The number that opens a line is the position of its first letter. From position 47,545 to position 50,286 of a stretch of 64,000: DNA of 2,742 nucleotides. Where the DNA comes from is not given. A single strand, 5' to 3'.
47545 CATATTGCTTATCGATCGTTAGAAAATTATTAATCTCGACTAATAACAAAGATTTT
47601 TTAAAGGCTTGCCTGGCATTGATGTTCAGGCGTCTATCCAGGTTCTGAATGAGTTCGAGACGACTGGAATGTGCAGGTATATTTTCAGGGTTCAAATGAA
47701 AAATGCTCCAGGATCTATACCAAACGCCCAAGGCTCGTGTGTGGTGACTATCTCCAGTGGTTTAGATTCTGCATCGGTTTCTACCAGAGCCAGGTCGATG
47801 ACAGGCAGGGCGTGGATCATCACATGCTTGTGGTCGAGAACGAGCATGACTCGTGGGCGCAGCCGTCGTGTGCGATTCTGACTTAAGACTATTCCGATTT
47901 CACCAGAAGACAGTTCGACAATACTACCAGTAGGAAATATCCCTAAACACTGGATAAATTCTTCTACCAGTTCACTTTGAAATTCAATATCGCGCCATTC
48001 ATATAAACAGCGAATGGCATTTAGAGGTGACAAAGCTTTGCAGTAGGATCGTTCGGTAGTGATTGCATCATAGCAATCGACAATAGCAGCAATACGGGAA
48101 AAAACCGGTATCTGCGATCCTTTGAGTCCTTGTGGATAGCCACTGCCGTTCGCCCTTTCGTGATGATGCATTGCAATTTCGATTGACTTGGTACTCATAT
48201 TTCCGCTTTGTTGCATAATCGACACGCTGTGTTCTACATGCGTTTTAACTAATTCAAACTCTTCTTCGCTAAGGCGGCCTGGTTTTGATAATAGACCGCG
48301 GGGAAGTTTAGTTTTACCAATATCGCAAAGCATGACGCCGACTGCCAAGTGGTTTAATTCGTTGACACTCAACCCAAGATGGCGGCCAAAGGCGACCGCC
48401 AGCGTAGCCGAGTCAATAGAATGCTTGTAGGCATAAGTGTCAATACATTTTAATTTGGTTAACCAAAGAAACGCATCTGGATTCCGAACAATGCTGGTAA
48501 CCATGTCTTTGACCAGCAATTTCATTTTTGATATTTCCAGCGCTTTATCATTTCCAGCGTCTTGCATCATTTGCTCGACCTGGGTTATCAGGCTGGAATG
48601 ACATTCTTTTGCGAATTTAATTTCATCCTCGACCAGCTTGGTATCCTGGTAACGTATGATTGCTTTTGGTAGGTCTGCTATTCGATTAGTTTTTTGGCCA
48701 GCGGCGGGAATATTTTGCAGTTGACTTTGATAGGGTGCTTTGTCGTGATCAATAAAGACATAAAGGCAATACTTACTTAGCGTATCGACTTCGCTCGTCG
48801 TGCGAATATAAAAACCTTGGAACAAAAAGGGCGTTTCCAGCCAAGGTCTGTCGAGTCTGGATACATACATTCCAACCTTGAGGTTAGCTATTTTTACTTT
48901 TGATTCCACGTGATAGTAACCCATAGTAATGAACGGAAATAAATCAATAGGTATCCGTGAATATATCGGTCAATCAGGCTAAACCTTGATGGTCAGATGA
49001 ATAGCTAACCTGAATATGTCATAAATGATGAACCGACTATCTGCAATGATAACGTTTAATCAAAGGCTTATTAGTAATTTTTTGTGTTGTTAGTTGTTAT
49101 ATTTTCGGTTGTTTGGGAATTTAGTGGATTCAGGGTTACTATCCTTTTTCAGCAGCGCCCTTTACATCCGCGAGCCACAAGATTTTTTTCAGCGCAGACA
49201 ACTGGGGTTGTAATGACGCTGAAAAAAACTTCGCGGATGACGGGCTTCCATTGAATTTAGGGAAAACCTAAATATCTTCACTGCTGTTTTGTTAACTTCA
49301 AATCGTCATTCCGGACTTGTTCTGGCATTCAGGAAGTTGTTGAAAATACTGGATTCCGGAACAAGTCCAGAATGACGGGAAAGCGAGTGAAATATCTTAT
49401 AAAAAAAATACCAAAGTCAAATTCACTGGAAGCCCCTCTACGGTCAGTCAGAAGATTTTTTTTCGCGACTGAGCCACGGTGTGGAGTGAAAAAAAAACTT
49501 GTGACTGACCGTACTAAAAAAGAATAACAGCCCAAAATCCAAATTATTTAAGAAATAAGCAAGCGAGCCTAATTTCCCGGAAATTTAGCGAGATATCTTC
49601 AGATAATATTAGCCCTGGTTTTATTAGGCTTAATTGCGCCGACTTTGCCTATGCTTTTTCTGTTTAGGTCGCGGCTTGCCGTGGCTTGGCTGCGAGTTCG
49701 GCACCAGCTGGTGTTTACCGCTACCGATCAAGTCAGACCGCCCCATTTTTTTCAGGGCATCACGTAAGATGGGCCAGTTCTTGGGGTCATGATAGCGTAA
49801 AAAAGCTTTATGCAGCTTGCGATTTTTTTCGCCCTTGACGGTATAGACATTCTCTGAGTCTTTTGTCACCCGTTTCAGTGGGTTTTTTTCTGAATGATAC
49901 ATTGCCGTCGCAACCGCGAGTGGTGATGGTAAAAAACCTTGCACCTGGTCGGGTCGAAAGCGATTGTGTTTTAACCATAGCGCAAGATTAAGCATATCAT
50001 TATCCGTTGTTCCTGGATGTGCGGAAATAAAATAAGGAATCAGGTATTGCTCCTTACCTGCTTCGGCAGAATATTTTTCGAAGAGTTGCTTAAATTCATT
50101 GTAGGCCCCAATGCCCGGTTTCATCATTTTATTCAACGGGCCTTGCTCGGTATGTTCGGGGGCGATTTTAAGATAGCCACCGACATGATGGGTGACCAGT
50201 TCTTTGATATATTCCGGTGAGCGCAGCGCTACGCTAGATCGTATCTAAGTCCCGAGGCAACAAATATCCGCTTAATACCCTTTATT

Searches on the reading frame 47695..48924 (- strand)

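Call 100: search_protein_families(library=pfam, proteins=[window:47695-48924:-], max_evalue=0.000001)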
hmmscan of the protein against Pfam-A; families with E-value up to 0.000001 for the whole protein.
window:47695-48924:- (410 aa): 3 families
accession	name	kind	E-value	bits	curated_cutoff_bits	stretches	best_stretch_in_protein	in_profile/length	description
PF13487.12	HD_5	-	7.6e-27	94.6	27.2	1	166-309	15-160/170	HD domain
PF11871.13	DUF3391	-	9.7e-24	84.9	27.8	1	9-132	3-134/136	Domain of unknown function (DUF3391)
PF01966.28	HD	-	4.2e-10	40.4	22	1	166-287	2-115/116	HD domain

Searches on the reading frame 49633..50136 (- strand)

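Call 100: search_protein_families(library=pfam, proteins=[window:49633-50136:-], max_evalue=0.000001)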
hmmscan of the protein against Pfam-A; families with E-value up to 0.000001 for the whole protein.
window:49633-50136:- (168 aa): 1 family
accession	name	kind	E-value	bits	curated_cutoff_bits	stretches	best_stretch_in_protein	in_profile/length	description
PF11842.13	DUF3362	-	3.9e-47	160.7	27.6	1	63-164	1-102/151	Domain of unknown function (DUF3362)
